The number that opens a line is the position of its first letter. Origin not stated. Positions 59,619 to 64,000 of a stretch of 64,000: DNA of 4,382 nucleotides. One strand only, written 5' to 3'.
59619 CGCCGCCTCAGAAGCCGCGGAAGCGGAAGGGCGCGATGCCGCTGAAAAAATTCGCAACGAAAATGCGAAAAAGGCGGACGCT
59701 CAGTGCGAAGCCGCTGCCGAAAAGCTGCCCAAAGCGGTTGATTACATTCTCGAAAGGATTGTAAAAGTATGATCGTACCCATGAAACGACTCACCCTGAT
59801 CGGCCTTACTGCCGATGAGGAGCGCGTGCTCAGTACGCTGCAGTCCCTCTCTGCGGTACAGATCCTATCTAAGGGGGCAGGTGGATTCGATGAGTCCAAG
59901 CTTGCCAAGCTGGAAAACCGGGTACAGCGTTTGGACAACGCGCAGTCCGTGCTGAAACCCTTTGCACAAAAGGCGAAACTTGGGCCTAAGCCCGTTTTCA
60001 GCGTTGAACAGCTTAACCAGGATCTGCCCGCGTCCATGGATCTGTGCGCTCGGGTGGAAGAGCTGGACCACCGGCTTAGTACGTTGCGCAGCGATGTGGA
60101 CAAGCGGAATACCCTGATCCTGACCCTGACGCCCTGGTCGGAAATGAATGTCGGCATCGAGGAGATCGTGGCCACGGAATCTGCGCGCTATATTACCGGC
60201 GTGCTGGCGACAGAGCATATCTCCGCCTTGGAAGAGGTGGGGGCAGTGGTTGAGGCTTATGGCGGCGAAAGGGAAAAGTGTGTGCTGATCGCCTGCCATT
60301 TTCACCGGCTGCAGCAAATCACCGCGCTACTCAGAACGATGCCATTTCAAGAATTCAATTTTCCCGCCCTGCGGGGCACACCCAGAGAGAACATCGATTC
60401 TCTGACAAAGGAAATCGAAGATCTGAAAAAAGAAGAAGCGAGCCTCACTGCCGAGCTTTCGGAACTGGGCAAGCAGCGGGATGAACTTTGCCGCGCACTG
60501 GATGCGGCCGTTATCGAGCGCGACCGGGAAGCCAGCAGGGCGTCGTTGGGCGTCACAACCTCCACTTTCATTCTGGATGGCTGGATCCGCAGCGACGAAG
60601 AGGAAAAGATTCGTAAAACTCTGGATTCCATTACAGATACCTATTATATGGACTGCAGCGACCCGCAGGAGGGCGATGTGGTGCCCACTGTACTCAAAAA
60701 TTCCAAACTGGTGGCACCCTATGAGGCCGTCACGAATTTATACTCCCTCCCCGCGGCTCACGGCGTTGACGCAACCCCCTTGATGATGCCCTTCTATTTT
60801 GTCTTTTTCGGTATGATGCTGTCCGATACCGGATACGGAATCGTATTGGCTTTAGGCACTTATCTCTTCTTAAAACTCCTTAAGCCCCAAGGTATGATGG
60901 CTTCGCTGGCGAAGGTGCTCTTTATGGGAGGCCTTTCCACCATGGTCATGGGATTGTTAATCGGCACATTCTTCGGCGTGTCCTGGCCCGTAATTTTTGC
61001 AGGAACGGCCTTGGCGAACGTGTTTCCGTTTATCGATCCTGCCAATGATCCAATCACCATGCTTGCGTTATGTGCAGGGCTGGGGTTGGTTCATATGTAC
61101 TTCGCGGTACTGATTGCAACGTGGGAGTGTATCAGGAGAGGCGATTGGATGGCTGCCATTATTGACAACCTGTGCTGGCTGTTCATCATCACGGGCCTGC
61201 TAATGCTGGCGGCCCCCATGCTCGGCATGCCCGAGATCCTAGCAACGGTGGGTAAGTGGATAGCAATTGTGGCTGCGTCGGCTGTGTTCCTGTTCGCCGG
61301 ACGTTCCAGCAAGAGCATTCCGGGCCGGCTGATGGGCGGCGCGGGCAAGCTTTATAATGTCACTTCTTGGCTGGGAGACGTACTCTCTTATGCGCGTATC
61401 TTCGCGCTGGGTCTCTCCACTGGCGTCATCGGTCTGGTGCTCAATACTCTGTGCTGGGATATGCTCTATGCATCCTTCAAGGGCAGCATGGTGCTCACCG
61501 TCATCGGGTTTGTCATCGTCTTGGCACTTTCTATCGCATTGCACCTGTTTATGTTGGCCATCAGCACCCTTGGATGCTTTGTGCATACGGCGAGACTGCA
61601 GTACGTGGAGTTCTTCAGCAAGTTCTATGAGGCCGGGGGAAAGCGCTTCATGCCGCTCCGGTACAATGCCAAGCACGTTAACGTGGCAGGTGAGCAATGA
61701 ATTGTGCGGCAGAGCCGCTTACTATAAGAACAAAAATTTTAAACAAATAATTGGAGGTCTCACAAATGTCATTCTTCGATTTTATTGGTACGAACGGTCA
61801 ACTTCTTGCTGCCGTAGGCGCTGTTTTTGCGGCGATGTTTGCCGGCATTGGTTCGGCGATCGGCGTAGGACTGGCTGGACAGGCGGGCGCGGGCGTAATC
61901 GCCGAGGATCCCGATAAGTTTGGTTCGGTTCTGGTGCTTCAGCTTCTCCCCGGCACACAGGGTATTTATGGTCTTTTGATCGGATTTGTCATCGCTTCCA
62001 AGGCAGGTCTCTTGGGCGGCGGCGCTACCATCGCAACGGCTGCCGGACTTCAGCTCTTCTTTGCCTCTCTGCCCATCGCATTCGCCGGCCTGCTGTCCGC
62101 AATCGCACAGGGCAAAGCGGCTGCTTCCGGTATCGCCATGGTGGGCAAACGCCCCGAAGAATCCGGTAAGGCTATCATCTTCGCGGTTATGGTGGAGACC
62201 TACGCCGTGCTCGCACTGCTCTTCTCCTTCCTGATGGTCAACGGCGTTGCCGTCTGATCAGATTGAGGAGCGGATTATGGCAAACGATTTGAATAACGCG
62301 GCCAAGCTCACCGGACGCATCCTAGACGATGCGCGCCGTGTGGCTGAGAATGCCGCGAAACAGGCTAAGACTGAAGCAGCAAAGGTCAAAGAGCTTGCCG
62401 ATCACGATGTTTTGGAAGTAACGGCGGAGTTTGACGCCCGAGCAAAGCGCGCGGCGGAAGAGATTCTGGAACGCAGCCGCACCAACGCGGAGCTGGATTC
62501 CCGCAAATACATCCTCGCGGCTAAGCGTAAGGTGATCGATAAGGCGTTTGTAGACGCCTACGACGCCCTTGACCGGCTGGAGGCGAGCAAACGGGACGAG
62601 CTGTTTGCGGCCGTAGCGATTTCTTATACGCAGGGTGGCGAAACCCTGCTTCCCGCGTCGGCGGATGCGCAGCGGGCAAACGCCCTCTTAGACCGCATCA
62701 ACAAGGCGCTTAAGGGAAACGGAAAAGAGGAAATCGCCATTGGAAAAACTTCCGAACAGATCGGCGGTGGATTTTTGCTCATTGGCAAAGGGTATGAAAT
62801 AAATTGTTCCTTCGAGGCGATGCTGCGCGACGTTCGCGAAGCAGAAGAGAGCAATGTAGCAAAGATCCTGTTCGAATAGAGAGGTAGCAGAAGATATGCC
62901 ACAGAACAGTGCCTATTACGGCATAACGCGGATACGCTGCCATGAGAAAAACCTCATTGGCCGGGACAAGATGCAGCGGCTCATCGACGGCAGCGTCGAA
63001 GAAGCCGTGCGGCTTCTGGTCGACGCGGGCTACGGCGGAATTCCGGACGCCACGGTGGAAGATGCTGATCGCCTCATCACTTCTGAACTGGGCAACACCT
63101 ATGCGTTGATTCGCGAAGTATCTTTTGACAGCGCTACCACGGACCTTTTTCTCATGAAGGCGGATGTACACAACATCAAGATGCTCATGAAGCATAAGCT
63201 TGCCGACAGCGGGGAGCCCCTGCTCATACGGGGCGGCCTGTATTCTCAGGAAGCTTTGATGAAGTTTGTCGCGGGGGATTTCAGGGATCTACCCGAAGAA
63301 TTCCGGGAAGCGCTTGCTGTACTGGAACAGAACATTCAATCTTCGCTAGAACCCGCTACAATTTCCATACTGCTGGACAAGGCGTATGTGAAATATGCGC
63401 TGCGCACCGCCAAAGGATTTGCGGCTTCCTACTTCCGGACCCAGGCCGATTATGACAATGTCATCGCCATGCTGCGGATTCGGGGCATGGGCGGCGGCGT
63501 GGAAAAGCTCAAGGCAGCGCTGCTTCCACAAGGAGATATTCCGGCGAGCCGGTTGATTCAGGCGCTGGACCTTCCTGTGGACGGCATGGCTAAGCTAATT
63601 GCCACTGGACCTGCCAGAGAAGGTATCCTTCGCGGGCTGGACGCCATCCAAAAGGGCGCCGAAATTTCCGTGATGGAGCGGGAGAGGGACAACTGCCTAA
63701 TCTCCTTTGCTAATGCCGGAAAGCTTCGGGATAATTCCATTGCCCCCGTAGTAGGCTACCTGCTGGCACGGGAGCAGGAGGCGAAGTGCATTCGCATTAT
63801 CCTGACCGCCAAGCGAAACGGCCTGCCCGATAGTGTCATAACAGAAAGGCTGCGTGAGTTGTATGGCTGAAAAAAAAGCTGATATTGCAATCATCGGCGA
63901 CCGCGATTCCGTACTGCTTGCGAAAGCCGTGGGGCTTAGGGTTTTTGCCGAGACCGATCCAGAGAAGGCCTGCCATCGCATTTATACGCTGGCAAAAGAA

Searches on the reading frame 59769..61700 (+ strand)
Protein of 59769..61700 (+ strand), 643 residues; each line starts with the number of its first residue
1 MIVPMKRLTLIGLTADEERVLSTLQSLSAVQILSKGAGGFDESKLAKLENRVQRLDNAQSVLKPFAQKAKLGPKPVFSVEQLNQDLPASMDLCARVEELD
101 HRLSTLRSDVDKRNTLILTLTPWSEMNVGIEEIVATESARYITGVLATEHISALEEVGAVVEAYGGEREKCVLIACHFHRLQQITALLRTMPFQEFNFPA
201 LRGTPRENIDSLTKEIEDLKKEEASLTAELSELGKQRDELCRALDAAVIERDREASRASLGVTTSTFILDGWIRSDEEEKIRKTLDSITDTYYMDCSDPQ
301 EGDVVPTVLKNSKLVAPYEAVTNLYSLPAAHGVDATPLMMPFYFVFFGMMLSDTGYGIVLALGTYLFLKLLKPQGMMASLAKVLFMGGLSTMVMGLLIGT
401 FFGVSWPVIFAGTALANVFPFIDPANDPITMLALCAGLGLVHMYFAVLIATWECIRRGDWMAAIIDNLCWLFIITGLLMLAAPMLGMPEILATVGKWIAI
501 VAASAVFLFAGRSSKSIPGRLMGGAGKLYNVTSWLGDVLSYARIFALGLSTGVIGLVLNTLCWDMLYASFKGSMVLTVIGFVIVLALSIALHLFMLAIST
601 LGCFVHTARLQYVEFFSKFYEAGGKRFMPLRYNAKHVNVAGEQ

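Call 59: search_protein_families(library=ncbifam, proteins=[window:59769-61700:+], max_evalue=0.00001)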
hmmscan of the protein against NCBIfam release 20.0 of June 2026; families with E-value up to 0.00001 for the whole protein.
window:59769-61700:+ (643 aa): 9 families
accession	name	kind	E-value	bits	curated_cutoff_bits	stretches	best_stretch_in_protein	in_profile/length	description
NF004428.0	PRK05771.2-1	equivalog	4.6e-98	329.1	766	1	94-633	122-672/680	V-type ATP synthase subunit I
NF004430.0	PRK05771.2-4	equivalog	2.8e-83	280.6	670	1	70-636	76-643/646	V-type ATP synthase subunit I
NF004427.0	PRK05771.1-1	equivalog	3.2e-83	280.6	942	1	44-641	74-661/668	V-type ATP synthase subunit I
NF004434.0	PRK05771.3-3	equivalog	6.8e-51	173.5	777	1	83-640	92-685/686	V-type ATP synthase subunit I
NF004429.0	PRK05771.2-2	equivalog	5.1e-50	170.8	799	1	1-631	1-604/608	V-type ATP synthase subunit I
NF004432.0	PRK05771.3-1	equivalog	8.2e-36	123.6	1044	2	170-363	170-363/643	V-type ATP synthase subunit I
NF004431.0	PRK05771.2-5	equivalog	2.6e-32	112.1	851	2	208-405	180-381/649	V-type ATP synthase subunit I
NF004433.0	PRK05771.3-2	equivalog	2.2e-21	75.9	1173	1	95-403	103-412/701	V-type ATP synthase subunit I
NF004435.0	PRK05771.3-4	equivalog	1.2e-11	43.7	1410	1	270-404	279-415/701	V-type ATP synthase subunit I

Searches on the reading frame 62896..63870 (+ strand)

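Call 59: search_protein_families(library=ncbifam, proteins=[window:62896-63870:+], max_evalue=0.00001)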
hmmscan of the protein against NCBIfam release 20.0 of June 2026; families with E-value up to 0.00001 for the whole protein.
window:62896-63870:+ (324 aa): 6 families
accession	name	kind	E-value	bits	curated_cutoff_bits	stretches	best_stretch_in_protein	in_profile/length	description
NF002266.0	PRK01198.1-2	equivalog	7e-50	169.9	270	1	8-323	8-332/333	V-type ATP synthase subunit C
TIGR02923.1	AhaC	equivalog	8.4e-26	91.1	240.5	1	8-319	7-347/348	ATP synthase A1 subunit C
NF002268.0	PRK01198.1-4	equivalog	1.4e-19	70.6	381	1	5-319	10-344/346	V-type ATP synthase subunit C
NF002267.0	PRK01198.1-3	equivalog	2e-15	56.8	488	1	9-319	51-388/390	V-type ATP synthase subunit C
NF002269.0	PRK01198.1-5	equivalog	1.2e-09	37.7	574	0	170-321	216-363/369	V-type ATP synthase subunit C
NF002265.0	PRK01198.1-1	equivalog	2.4e-08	33.4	534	1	170-319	200-349/352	V-type ATP synthase subunit C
